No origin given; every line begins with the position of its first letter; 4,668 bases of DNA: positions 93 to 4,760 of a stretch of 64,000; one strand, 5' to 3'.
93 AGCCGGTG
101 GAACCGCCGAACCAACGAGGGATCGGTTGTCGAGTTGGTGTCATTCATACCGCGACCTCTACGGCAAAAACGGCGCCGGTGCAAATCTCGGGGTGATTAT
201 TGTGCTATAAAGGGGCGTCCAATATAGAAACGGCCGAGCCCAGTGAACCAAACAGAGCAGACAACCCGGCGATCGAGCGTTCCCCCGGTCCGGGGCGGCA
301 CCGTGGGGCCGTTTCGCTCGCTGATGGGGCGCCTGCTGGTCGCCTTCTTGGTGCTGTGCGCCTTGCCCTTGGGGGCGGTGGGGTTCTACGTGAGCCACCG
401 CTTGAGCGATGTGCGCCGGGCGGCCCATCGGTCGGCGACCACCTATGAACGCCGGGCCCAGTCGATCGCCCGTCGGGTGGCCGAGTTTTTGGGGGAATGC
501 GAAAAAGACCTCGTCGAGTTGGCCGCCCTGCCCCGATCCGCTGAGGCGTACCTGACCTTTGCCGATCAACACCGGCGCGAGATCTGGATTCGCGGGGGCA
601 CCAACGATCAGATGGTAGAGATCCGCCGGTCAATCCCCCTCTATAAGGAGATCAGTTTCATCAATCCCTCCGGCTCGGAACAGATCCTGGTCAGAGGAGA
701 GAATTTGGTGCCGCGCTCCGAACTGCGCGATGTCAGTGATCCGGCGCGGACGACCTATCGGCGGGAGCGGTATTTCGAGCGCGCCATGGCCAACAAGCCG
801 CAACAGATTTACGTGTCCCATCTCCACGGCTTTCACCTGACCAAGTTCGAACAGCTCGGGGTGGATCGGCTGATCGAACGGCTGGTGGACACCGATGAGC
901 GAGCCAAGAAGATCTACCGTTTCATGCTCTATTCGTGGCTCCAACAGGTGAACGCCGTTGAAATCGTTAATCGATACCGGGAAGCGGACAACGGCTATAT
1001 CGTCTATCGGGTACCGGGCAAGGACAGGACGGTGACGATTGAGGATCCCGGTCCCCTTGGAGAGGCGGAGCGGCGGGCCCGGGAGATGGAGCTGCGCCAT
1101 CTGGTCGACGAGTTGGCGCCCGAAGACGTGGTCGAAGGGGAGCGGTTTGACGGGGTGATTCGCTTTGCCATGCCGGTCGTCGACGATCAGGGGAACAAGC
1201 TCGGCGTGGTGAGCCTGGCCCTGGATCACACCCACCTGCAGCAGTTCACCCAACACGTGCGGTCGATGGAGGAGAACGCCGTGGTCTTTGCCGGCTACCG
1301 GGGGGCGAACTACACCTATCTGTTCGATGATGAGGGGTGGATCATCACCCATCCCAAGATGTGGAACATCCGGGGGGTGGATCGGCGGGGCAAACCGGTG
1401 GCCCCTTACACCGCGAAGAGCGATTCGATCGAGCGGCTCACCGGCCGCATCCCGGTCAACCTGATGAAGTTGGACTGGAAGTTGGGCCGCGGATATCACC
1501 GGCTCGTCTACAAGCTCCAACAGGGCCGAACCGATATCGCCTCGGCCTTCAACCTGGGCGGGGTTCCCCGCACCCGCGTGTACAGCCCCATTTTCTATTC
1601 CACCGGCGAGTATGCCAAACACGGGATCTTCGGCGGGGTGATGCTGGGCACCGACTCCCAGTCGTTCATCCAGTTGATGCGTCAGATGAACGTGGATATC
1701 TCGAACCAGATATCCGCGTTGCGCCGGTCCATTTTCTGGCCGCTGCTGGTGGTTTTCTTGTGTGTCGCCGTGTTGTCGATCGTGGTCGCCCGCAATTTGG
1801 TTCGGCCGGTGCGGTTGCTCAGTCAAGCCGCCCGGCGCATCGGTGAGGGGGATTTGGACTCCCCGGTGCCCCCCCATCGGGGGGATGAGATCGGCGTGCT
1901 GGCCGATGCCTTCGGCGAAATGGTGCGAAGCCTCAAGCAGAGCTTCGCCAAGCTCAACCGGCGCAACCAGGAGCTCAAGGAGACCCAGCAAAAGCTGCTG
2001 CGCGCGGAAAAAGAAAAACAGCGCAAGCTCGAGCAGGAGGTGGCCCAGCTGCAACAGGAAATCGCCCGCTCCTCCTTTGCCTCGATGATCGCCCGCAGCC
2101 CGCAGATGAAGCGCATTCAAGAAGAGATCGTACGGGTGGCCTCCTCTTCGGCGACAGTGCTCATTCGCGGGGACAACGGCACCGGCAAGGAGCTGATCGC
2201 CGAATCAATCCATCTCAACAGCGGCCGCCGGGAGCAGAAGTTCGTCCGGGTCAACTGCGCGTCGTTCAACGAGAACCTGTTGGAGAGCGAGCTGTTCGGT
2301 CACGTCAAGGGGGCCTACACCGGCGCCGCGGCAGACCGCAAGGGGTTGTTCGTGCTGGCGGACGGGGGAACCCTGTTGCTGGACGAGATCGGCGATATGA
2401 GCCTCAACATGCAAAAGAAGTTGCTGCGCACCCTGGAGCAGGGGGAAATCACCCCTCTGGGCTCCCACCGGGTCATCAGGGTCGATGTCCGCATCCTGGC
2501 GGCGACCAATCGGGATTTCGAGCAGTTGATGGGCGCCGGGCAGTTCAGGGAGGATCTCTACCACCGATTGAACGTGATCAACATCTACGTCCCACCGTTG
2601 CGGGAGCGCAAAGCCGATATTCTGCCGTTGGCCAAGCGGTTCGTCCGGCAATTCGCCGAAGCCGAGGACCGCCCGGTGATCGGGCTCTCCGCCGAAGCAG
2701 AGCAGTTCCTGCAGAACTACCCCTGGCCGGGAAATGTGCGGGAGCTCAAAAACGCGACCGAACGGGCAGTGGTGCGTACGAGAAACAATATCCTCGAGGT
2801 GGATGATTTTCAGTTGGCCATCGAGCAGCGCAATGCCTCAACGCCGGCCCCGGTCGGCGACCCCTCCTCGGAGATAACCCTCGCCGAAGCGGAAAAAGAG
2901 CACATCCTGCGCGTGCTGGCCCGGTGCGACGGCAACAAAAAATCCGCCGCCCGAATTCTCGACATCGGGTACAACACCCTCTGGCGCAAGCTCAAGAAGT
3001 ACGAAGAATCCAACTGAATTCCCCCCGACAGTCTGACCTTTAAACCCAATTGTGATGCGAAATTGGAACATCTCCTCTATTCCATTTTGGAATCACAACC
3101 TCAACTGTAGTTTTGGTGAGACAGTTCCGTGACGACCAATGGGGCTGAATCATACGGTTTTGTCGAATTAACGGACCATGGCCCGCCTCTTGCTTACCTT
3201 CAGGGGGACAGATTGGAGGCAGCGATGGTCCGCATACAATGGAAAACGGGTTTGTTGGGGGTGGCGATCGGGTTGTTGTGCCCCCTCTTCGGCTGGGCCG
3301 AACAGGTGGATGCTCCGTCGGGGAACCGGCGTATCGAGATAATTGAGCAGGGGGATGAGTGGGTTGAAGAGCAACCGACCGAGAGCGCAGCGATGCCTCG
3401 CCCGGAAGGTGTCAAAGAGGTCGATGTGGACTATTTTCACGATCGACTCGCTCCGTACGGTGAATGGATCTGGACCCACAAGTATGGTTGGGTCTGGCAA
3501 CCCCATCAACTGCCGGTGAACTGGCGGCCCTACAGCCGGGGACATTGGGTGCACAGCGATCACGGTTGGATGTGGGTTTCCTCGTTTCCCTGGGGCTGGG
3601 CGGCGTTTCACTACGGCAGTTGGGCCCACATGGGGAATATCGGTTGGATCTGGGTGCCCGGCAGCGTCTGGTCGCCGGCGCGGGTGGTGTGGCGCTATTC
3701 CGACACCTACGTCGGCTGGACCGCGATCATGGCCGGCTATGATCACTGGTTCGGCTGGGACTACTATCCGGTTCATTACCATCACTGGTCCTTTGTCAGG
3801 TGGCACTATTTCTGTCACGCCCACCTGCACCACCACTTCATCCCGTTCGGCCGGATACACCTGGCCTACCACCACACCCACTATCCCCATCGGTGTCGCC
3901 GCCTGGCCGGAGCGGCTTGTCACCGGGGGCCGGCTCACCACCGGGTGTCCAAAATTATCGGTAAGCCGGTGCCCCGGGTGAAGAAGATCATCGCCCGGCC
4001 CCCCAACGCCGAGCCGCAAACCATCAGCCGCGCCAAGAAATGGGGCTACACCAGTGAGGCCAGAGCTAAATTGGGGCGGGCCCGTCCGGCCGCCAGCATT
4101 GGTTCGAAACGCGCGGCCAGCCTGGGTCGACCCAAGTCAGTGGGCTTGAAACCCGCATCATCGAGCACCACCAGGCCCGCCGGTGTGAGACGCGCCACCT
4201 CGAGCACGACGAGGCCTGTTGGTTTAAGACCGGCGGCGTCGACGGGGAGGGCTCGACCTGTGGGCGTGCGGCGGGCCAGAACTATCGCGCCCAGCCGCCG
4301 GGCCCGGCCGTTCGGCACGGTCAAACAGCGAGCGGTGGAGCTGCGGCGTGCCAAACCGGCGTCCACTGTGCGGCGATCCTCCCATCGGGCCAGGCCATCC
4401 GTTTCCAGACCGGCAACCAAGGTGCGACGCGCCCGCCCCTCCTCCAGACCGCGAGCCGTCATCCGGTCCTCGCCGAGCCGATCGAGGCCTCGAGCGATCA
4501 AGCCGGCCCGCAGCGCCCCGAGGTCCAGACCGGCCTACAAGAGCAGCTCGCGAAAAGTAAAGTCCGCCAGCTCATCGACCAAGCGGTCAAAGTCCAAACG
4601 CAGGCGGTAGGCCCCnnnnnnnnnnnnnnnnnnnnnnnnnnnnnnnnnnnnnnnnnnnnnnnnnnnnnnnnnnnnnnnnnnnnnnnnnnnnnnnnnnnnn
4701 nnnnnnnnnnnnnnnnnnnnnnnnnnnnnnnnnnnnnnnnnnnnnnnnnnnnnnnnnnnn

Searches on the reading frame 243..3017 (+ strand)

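Call 47: search_protein_families(library=pfam, proteins=[window:243-3017:+], max_evalue=0.00001)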
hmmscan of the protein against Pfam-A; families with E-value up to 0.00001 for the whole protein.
window:243-3017:+ (924 aa): 6 families
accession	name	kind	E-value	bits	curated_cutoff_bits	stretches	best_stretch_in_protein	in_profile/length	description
PF00158.32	Sigma54_activat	-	2e-67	226.5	20.2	1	615-781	1-167/168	Sigma-54 interaction domain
PF25601.1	AAA_lid_14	-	1.6e-24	86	27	1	787-868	1-82/87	AAA+ ATPase lid domain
PF14532.12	Sigma54_activ_2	-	6.5e-20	72.2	25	1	616-786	1-138/138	Sigma-54 interaction domain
PF00672.30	HAMP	-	2.1e-18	66.8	25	1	514-566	1-53/53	HAMP domain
PF02954.25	HTH_8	-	3e-15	56.1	22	1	879-920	1-42/42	Bacterial regulatory protein, Fis family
PF02743.24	dCache_1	-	2e-06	28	45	0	305-397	128-203/240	Cache domain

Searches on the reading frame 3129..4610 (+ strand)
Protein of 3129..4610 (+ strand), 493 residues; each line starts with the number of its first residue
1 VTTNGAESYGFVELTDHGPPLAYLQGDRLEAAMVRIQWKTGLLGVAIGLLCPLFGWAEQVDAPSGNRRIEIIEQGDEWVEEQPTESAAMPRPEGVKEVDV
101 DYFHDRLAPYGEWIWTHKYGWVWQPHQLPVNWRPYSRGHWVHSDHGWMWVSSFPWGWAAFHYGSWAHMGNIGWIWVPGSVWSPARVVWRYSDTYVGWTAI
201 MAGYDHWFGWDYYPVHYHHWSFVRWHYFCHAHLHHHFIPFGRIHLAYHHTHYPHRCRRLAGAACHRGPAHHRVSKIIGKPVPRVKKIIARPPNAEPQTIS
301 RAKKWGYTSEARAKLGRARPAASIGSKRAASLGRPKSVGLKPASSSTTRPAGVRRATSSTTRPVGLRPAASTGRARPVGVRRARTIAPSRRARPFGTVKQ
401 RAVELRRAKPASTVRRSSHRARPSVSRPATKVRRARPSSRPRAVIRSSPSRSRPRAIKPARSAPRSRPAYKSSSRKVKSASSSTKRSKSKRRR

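Call 47: search_protein_families(library=pfam, proteins=[window:3129-4610:+], max_evalue=0.00001)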
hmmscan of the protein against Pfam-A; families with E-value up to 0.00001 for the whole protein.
window:3129-4610:+ (493 aa): 1 family
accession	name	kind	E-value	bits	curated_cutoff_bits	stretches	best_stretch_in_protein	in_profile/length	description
PF20245.3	DUF6600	-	7.9e-29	100.2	27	1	105-200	2-98/102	Family of unknown function (DUF6600)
